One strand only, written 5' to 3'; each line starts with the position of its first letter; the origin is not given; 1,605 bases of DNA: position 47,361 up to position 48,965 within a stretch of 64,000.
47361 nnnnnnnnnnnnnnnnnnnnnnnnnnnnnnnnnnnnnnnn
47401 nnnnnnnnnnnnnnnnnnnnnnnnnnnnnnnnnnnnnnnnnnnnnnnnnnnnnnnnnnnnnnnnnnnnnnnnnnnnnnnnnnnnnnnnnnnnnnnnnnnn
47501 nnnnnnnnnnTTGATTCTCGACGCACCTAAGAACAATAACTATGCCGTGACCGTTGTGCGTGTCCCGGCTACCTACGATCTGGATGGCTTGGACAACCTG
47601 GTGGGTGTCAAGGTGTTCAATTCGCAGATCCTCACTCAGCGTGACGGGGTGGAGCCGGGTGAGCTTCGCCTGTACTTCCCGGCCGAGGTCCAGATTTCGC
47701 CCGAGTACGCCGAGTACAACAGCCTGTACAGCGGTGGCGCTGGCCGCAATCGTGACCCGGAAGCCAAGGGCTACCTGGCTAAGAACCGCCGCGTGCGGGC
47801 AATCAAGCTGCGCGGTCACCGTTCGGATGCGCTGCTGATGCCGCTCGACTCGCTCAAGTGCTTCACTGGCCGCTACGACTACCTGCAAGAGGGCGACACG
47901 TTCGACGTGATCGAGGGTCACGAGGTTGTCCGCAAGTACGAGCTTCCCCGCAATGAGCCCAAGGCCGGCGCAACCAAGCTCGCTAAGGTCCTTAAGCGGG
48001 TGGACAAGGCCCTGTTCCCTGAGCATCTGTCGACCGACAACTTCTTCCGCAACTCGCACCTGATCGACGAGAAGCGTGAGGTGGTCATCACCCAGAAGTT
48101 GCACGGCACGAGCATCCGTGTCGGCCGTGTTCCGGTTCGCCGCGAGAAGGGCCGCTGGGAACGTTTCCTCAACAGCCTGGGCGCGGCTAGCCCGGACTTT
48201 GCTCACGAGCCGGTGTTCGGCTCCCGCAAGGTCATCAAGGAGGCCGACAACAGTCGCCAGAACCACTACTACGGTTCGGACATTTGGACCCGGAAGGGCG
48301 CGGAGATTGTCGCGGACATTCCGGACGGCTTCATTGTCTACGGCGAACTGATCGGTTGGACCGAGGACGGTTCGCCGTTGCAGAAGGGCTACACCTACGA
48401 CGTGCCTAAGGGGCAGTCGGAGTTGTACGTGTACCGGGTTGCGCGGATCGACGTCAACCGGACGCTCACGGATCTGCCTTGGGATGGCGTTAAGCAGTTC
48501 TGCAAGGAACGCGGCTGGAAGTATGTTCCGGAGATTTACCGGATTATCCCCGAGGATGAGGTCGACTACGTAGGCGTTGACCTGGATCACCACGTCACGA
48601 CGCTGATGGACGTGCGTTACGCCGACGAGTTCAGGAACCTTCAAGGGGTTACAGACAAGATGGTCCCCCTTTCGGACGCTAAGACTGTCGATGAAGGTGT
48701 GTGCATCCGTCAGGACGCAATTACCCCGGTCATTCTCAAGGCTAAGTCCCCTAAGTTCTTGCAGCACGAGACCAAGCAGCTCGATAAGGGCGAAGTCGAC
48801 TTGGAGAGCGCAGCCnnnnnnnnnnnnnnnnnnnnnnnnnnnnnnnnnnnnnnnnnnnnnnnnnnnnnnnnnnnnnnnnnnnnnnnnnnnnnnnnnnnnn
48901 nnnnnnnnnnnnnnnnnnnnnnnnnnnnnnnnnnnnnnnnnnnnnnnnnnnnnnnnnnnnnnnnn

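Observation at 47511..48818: RNA ligase candidate with a non-canonical KxHG motif I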

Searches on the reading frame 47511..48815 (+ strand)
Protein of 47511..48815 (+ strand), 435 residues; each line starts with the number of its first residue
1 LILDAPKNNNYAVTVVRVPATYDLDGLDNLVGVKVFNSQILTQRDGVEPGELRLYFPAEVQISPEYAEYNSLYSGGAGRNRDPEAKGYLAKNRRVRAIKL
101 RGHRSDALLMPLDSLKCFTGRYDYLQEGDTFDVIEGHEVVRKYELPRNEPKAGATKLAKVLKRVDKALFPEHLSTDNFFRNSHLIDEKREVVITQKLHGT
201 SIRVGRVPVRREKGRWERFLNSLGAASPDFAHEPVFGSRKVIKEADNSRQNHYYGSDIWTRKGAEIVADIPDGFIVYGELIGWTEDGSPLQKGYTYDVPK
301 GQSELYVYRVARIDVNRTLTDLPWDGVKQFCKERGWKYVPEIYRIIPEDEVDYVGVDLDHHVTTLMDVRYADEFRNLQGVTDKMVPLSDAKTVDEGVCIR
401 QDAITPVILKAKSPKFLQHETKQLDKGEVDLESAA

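Call 3: search_protein_families(library=pfam, proteins=[window:47511-48815:+], max_evalue=0.01)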
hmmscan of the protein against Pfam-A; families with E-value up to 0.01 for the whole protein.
window:47511-48815:+ (435 aa): 2 families
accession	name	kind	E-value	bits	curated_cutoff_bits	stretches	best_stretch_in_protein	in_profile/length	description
PF09414.15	RNA_ligase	-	4.8e-13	50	27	1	189-404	1-160/171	RNA ligase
PF21189.3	PHA02142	-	0.00013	22.7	27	1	13-112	2-92/92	PHA02142 OB-fold domain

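Call 4: search_solved_structures(query=window:47511-48815:+, max_evalue=10, show_alignments=3)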
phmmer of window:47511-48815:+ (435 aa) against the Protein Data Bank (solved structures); distinct sequences matched with E-value up to 10: 1.
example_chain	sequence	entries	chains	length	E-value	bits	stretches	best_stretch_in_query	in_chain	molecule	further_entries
4m98_A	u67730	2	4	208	2.1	10.4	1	242-278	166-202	Pilin glycosylation protein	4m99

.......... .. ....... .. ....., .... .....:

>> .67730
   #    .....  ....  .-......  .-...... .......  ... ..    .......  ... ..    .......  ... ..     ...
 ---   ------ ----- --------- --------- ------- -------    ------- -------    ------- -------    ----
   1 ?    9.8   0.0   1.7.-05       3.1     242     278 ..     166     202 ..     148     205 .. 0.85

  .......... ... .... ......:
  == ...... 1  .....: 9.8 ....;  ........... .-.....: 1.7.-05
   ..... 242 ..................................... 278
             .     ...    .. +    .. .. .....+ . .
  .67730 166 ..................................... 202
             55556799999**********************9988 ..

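Call 5: search_protein_families(library=phrogs, proteins=[window:47511-48815:+], max_evalue=0.001)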
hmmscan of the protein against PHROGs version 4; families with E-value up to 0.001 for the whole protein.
window:47511-48815:+ (435 aa): 2 families
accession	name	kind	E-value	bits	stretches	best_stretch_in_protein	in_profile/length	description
phrog_968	-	DNA, RNA and nucleotide metabolism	2.1e-107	360.6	1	4-426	2-398/398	RNA ligase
phrog_548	-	DNA, RNA and nucleotide metabolism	2.2e-11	44.5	1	179-423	21-240/341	RNA ligase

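Call 6: search_protein_families(library=ncbifam, proteins=[window:47511-48815:+], max_evalue=0.01)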
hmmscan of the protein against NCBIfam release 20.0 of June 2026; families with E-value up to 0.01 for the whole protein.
window:47511-48815:+ (435 aa): 1 family
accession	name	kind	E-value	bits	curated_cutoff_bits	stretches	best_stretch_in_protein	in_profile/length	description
TIGR02306.1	RNA_lig_DRB0094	equivalog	4.4e-06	25.8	151.15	1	71-324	50-270/341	RNA ligase (ATP)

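Call 9: find_homologous_proteins(query=window:47511-48815:+, max_evalue=0.001)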
Query window:47511-48815:+ (435 aa): 1748 proteins with E <= 0.001 among 5715 candidates; the best 120 are listed.
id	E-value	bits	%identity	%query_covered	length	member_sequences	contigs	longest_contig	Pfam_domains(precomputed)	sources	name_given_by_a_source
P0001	8.7e-267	903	91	100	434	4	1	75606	PF09414.16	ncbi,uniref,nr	ncbi:RNA ligase [Gordonia phage Syleon]|uniref:RNA ligase n=1 Tax=Gordonia phage Syleon TaxID=265371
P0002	1.2e-161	557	60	100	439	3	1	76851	PF09414.16,PF21189.4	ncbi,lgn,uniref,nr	ncbi:RNA ligase [Gordonia phage Rabbitrun]|uniref:RNA ligase n=1 Tax=Gordonia phage Rabbitrun TaxID=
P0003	1.9e-160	553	61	97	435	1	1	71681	PF09414.16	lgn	-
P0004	1.3e-158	547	59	100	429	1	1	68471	PF09414.16,PF21189.4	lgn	-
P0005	2.6e-156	539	59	100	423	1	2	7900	PF09414.16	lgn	-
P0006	2.8e-156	539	57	100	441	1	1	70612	PF09414.16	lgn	-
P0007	8.9e-156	537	57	100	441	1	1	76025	PF09414.16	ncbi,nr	ncbi:RNA ligase [Mycobacterium phage Command613]|nr:RNA ligase [Mycobacterium phage Command613]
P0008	9.5e-156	537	57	100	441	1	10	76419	PF09414.16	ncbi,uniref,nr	ncbi:RNA ligase [Mycobacterium phage Gage]|uniref:RNA ligase n=1 Tax=Mycobacterium phage Murphy TaxI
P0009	1.0e-155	537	57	100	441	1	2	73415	PF09414.16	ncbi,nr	ncbi:RNA ligase [Mycobacterium phage Saints25]|nr:RNA ligase [Mycobacterium phage Saints25] WNO28535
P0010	1.2e-155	537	57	100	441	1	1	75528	PF09414.16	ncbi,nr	ncbi:RNA ligase [Mycobacterium phage HanKaySha]|nr:RNA ligase [Mycobacterium phage HanKaySha]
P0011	1.7e-155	536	57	100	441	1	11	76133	PF09414.16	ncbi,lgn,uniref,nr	ncbi:RNA ligase [Mycobacterium phage Inca]|uniref:RNA ligase n=2 Tax=Kostyavirus TaxID=1623284 RepID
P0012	2.3e-155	536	57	100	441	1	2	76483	PF09414.16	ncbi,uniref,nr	ncbi:RNA ligase [Mycobacterium phage Eureka]|uniref:RNA ligase n=2 Tax=Kostyavirus eureka TaxID=1074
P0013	2.3e-155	536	57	100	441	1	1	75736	PF09414.16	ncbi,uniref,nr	ncbi:RNA ligase [Mycobacterium phage Dumbo]|uniref:RNA ligase n=1 Tax=Mycobacterium phage Dumbo TaxI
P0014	2.3e-155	536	57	100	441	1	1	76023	PF09414.16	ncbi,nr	ncbi:RNA ligase [Mycobacterium phage Manda]|nr:RNA ligase [Mycobacterium phage Manda]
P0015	2.5e-155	536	57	100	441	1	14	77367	PF09414.16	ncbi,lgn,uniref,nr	ncbi:RNA ligase [Mycobacterium phage Ukulele]|uniref:RNA ligase n=2 Tax=Caudoviricetes TaxID=2731619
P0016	3.8e-155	535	58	100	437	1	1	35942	PF09414.16,PF21189.4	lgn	-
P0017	4.5e-155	535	57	100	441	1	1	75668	PF09414.16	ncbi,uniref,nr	ncbi:RNA ligase [Mycobacterium phage IHOP]|uniref:RNA ligase n=1 Tax=Mycobacterium phage IHOP TaxID=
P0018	4.6e-155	535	58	100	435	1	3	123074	PF09414.16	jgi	jgi:hypothetical protein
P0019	5.9e-155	535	57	100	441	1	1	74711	PF09414.16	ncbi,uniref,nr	ncbi:RNA ligase [Mycobacterium phage Phrux]|uniref:RNA ligase n=1 Tax=Mycobacterium phage Phrux TaxI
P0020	6.2e-155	535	57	100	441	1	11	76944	PF09414.16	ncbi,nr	ncbi:RNA ligase [Mycobacterium phage Adnama]|nr:RNA ligase [Mycobacterium phage Goldilocks] APC44035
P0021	7.4e-155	534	57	100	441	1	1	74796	PF09414.16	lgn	-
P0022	8.5e-155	534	57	100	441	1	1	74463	PF09414.16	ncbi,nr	ncbi:RNA-ligase domain-containing protein [Mycobacterium phage mushipu]|nr:RNA-ligase domain-contain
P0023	1.2e-154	534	56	100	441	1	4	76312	PF09414.16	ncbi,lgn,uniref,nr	ncbi:RNA ligase [Mycobacterium phage Porky]|uniref:RNA ligase n=2 Tax=Kostyavirus porky TaxID=546185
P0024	1.6e-154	533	56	100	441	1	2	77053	PF09414.16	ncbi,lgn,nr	ncbi:RNA ligase [Mycobacterium phage Murica]|nr:RNA ligase [Mycobacterium phage Murica]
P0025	2.1e-154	533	57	100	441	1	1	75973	PF09414.16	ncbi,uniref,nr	ncbi:RNA ligase [Mycobacterium phage SirDuracell]|uniref:RNA ligase n=1 Tax=Mycobacterium phage SirD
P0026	2.1e-154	533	56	100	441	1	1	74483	PF09414.16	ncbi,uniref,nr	ncbi:RNA ligase [Mycobacterium phage 244]|uniref:RNA ligase n=1 Tax=Mycobacterium phage 244 TaxID=29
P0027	2.9e-154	532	57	100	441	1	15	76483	PF09414.16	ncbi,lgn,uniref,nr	ncbi:RNA ligase [Mycobacterium phage Terminus]|uniref:RNA ligase n=6 Tax=Kostyavirus TaxID=1623284 R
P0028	3.0e-154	532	56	100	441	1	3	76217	PF09414.16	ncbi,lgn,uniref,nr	ncbi:RNA ligase [Mycobacterium phage Nala]|uniref:RNA ligase n=1 Tax=Mycobacterium phage PhatBacter 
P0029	3.8e-154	532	60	100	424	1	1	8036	PF09414.16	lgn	-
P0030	3.8e-154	532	56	100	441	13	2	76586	PF09414.16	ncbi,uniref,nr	ncbi:RNA ligase [Mycobacterium phage Quink]|uniref:RNA ligase n=1 Tax=Mycobacterium phage Quink TaxI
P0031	4.8e-154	532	56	100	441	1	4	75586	PF09414.16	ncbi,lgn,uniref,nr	ncbi:RNA ligase [Mycobacterium phage Maxxinista]|uniref:RNA ligase n=2 Tax=Kostyavirus CJW1 TaxID=20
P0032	1.1e-153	530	56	100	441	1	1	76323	PF09414.16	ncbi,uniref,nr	ncbi:RNA ligase [Mycobacterium phage HufflyPuff]|uniref:RNA ligase n=1 Tax=Mycobacterium phage Huffl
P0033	1.3e-153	530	59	100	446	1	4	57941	PF09414.16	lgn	-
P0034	4.2e-153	528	58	100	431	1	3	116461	PF09414.16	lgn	-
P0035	7.0e-152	524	57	100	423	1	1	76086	PF09414.16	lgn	-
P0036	9.8e-152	524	56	100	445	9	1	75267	PF09414.16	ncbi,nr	ncbi:RNA ligase [Mycobacterium phage Hoonter]|nr:RNA ligase [Mycobacterium phage Hoonter]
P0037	2.3e-151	523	59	100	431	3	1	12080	PF09414.16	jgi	-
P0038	4.1e-150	519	56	100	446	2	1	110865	PF09414.16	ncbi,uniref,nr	ncbi:RNA ligase [Mycobacterium phage Omega]|uniref:RNA ligase n=1 Tax=Mycobacterium phage Omega TaxI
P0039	5.6e-149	515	59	100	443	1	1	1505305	PF09414.16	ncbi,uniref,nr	ncbi:hypothetical protein JRC04_05260 [Mycolicibacterium sp. S2-37]|uniref:RNA ligase family protein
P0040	5.8e-146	505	55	100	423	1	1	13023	PF09414.16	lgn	-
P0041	1.1e-145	504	57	100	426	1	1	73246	PF09414.16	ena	-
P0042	1.7e-145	503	56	100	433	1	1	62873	PF09414.16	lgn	-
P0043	2.3e-145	503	58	100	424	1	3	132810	PF09414.16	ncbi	-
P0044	4.8e-145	502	56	100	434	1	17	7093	PF09414.16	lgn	-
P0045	9.1e-145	501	55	100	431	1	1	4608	PF09414.16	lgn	-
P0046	1.0e-144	501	56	98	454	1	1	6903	PF09414.16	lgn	-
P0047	1.3e-144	501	55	100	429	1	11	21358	PF09414.16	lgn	-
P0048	1.4e-144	500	55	100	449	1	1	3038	PF09414.16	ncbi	-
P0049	2.4e-144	500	57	100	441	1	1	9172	PF09414.16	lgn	-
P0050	4.7e-144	499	54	100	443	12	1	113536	PF09414.16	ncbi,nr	ncbi:RNA ligase [Mycobacterium phage EricMillard]|nr:RNA ligase [Mycobacterium phage EricMillard]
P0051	2.2e-143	496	56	100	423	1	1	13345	PF09414.16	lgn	-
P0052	3.3e-143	496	56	100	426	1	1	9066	PF09414.16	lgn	-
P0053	3.9e-143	496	56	100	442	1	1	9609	PF09414.16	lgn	-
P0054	1.2e-142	494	55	100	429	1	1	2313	PF09414.16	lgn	-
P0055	1.8e-142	493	55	100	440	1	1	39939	PF09414.16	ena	-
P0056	1.9e-142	493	56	95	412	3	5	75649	PF09414.16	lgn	-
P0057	1.9e-142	493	54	100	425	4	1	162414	PF09414.16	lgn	-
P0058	2.2e-142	493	57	100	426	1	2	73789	PF09414.16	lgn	-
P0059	2.2e-142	493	56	100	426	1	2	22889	PF09414.16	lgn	-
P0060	4.1e-142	492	54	100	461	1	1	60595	PF09414.16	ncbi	-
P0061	6.1e-142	492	54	100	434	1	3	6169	PF09414.16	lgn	-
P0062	1.6e-141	490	54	100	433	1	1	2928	PF09414.16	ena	-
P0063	3.1e-141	489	56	100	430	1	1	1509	PF09414.16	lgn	-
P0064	8.0e-141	488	53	100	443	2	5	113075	PF09414.16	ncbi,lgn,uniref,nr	ncbi:RNA ligase [Mycobacterium phage Yeet]|uniref:RNA ligase n=1 Tax=Mycobacterium phage Redno2 TaxI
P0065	1.4e-140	487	54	100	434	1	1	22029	PF09414.16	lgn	-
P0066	4.0e-140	486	54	100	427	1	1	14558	PF09414.16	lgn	-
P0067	6.0e-140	485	55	100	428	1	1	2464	PF09414.16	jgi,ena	-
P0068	8.2e-139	481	52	100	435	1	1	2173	PF09414.16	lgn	-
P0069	1.0e-138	481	54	100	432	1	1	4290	PF09414.16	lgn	-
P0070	1.2e-138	481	54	100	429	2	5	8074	PF09414.16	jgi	jgi:hypothetical protein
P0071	2.2e-138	480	52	100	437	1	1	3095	PF09414.16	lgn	-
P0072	2.8e-138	480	54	100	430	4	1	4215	PF09414.16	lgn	-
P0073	1.0e-137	478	53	100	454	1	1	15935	PF09414.16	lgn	-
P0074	4.3e-137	476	52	100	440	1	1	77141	PF09414.16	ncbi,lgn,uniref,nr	ncbi:hypothetical protein A5747_13550 [Mycobacterium sp. IS-836]|uniref:RNA ligase family protein n=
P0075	6.7e-137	475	53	100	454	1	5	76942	PF09414.16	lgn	-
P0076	1.4e-136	474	53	100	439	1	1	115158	PF09414.16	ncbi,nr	ncbi:hypothetical protein [Mycobacterium phage WXIN]|nr:hypothetical protein [Mycobacterium phage WX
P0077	3.3e-136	473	53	100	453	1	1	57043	PF09414.16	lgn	-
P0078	4.0e-136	473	54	100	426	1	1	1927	PF09414.16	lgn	-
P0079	6.5e-136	472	55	100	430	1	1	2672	PF09414.16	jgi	jgi:hypothetical protein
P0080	1.1e-135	471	53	100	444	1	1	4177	PF09414.16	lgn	-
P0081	2.4e-135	470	53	100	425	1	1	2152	PF09414.16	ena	-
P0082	2.5e-135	470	54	100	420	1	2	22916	PF09414.16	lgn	-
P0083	8.9e-135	468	53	100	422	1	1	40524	PF09414.16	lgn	-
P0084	1.0e-134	468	53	98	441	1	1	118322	PF09414.16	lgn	-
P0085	1.1e-134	468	51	100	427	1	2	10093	PF09414.16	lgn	-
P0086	1.1e-134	468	55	100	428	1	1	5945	PF09414.16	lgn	-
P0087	1.3e-134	468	51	100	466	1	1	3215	PF09414.16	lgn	-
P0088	1.4e-134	467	53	100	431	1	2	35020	PF09414.16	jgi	jgi:hypothetical protein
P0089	1.4e-134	467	51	100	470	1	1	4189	PF09414.16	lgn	-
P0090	1.7e-134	467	52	100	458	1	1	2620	PF09414.16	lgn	-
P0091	1.9e-134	467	54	100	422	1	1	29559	PF09414.16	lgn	-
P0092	2.1e-134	467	52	100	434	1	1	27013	PF09414.16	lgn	-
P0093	1.3e-133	464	52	100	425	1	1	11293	PF09414.16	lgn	-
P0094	1.7e-133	464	51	99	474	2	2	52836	PF09414.16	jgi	jgi:hypothetical protein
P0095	2.7e-133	463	53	98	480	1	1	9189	PF09414.16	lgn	-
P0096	6.6e-133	462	53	100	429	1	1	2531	PF09414.16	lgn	-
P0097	1.3e-132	461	53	100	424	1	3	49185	PF09414.16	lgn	-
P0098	1.3e-132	461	52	100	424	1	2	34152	PF09414.16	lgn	-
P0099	2.1e-132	460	51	100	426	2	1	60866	PF09414.16,PF21189.4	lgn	-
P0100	2.2e-132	460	53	98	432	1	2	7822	PF09414.16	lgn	-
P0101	7.7e-132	458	53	100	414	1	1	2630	PF09414.16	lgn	-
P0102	2.8e-131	457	52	100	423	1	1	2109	PF09414.16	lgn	-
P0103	3.6e-131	456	51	100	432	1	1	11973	PF09414.16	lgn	-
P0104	3.1e-130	453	50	100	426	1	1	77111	PF09414.16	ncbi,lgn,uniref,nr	ncbi:RNA ligase [Mycobacterium phage CELFI]|uniref:RNA ligase n=1 Tax=Mycobacterium phage CELFI TaxI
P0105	6.2e-130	452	51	100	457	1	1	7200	PF09414.16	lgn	-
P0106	8.2e-130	452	51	100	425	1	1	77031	PF09414.16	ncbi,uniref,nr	ncbi:RNA ligase [Mycobacterium phage Finemlucis]|uniref:RNA ligase n=1 Tax=Mycobacterium phage Finem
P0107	1.2e-129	451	51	100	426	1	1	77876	PF09414.16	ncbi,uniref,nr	ncbi:RNA ligase [Mycobacterium phage Tourach]|uniref:RNA ligase n=1 Tax=Mycobacterium phage Tourach 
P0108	2.5e-129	450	52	100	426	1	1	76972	PF09414.16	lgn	-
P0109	6.1e-129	449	51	100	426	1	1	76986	PF09414.16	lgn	-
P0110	6.8e-129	449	51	100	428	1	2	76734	PF09414.16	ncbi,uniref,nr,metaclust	ncbi:RNA ligase [Mycobacterium phage Archie]|uniref:RNA ligase n=1 Tax=Mycobacterium phage Archie Ta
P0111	4.3e-128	446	50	100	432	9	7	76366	PF09414.16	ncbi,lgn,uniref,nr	ncbi:RNA ligase [Mycobacterium phage Netyap]|uniref:RNA ligase n=2 Tax=Faithunavirus TaxID=2948705 R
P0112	1.5e-127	444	51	100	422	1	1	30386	PF09414.16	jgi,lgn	jgi:hypothetical protein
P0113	2.0e-127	444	50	100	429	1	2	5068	PF09414.16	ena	-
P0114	5.0e-127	443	51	100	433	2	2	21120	PF09414.16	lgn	-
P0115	6.7e-127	442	51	100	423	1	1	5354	PF09414.16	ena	-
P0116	8.3e-127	442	50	99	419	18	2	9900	PF09414.16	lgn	-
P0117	2.0e-126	441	50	100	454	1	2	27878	PF09414.16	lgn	-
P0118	6.9e-126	439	51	100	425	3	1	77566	PF09414.16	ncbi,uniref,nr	ncbi:RNA ligase [Mycobacterium phage DyoEdafos]|uniref:RNA ligase n=1 Tax=Mycobacterium phage DyoEda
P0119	4.7e-125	436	52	100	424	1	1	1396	PF09414.16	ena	-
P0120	1.6e-123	431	49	100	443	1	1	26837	PF09414.16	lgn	-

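Call 13: search_solved_structures(query=A1, max_evalue=10, show_alignments=4)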
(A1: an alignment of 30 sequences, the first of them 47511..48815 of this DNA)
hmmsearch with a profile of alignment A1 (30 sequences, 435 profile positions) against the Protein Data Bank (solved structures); distinct sequences matched with E-value up to 10: 2.
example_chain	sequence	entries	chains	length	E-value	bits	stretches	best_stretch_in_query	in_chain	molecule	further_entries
8zr9_A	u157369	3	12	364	1.1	11.4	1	100-179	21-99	CGAMP-activated phospholipase CapV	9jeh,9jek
9kej_A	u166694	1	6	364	1.3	11.2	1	100-179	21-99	CGAMP-activated phospholipase CapV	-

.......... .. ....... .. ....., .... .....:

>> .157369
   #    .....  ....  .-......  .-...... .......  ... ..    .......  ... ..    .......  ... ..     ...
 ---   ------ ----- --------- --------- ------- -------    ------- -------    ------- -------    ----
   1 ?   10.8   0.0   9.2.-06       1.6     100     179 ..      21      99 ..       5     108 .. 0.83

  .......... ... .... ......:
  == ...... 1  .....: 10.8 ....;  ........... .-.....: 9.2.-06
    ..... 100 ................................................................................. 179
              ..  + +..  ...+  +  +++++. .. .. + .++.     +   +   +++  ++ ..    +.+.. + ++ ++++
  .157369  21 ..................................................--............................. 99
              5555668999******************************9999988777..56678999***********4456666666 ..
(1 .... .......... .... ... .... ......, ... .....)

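Call 23: predict_structure(alignment_id=A1)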
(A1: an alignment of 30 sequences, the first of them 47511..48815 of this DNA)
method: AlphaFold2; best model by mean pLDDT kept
length: 435 residues; sequences in the alignment: 30
mean_pLDDT: 81.3   pTM: 0.77
mean pLDDT of the five models: 81.3, 81.0, 80.8, 79.8, 77.5
residues with pLDDT >= 90: 156; 70-90: 199; 50-70: 42; < 50: 38
segments of 3 or more residues with pLDDT < 50: 148-160, 244-253, 350-355, 427-435
pLDDT, mean of each block of 10 residues (from residue 1): 81 93 91 90 89 93 94 81 86 87 90 93 93 93 65 45 67 75 86 89 87 84 83 78 47 62 90 93 85 79 93 88 96 95 76 60 87 68 79 85 89 81 53 33
secondary structure, 60 per line:
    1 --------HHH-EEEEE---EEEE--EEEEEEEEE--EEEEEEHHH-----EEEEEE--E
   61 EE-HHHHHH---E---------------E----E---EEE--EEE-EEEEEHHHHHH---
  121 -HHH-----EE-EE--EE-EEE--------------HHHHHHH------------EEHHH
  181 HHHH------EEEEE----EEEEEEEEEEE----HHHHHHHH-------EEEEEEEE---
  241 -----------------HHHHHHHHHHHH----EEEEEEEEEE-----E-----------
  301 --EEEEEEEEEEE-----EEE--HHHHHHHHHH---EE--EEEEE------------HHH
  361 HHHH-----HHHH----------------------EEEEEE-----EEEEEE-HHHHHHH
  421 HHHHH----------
elements in order: E13-17 E21-24 E27-35 E38-43 E52-57 E60-62 H64-69 E98-100 E103-105 E107-111 H112-117 E140-142 H157-163 H178-184 E191-195 E200-210 H215-222 E230-237 H258-269 E274-283 E303-313 E319-321 H324-333 E341-345 H358-364 H370-373 E396-401 E407-412 H414-425

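Call 36: fold_search(model_id=the predicted structure, library=pdb)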
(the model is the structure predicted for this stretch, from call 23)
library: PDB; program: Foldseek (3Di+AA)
matches with E <= 10: 292; with E <= 0.001: 29
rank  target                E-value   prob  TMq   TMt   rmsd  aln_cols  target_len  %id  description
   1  6vt3                  9.0e-14  1.00  0.50  0.63   7.5       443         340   14  Naegleria gruberi RNA ligase K326A mutant apo (released 2020-04-08)
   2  6vt1_A                1.4e-13  1.00  0.54  0.68   6.2       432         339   15  Naegleria gruberi RNA ligase D172A mutant apo (released 2020-04-08)
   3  6vt9                  3.3e-13  1.00  0.55  0.69   6.2       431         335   15  Naegleria gruberi RNA ligase E227A mutant with ATP and Mn (released 2020-04-08)
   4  6vte                  3.5e-13  1.00  0.53  0.66   7.1       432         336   15  Naegleria gruberi RNA Ligase K170M mutant with AMP and Mn (released 2020-04-08)
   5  6vtd                  3.7e-13  1.00  0.52  0.65   7.0       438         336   16  Naegleria gruberi RNA ligase R149A mutant with ATP and Mn (released 2020-04-08)
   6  6vt4                  4.6e-13  1.00  0.52  0.65   7.0       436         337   15  Naegleria gruberi RNA ligase R149A mutant apo (released 2020-04-08)
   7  5cou                  6.5e-13  1.00  0.54  0.67   6.7       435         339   14  Structure and mechanism of a eukaryal nick-sealing RNA ligase K170M+ATP (released 2015-10-28)
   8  6vt5                  6.5e-13  1.00  0.52  0.66   6.9       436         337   15  Naegleria gruberi RNA ligase R4a K121A mutant apo (released 2020-04-08)
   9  6vtf_A                7.3e-13  1.00  0.54  0.68   6.5       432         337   15  Naegleria gruberi RNA ligase with PPi (released 2020-04-08)
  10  6vt8                  7.7e-13  1.00  0.54  0.69   6.4       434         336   14  Naegleria gruberi RNA ligase E312A mutant with AMP and Mn (released 2020-04-08)
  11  5cot                  1.0e-12  1.00  0.55  0.68   6.2       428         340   15  Structure and mechanism of a eukaryal nick-sealing RNA ligase (released 2015-10-28)
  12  6vt0                  1.6e-12  1.00  0.53  0.67   6.7       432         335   15  Naegleria gruberi RNA ligase K170A mutant apo (released 2020-04-08)
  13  6vtg_A                4.7e-12  1.00  0.53  0.65   6.9       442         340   14  Naegleria gruberi RNA ligase E227A mutant apo (released 2020-04-08)
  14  2hvr_B                7.4e-07  1.00  0.31  0.41  13.7       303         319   15  Structure of T4 RNA Ligase 2 with Nicked 5'-Adenylated nucleic acid duplex containing a 3'-deoxyribonucleotide at the  (released 2006-10-17)
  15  1xdn                  1.9e-06  1.00  0.34  0.53   7.1       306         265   14  High resolution crystal structure of an editosome enzyme from trypanosoma brucei: RNA editing ligase 1 (released 2004-12-07)
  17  1s68                  1.3e-05  1.00  0.29  0.50  12.4       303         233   12  Structure and Mechanism of RNA Ligase (released 2004-02-24)
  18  2hvq                  2.3e-05  1.00  0.34  0.44   6.4       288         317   15  Structure of Adenylated full-length T4 RNA Ligase 2 (released 2006-10-17)
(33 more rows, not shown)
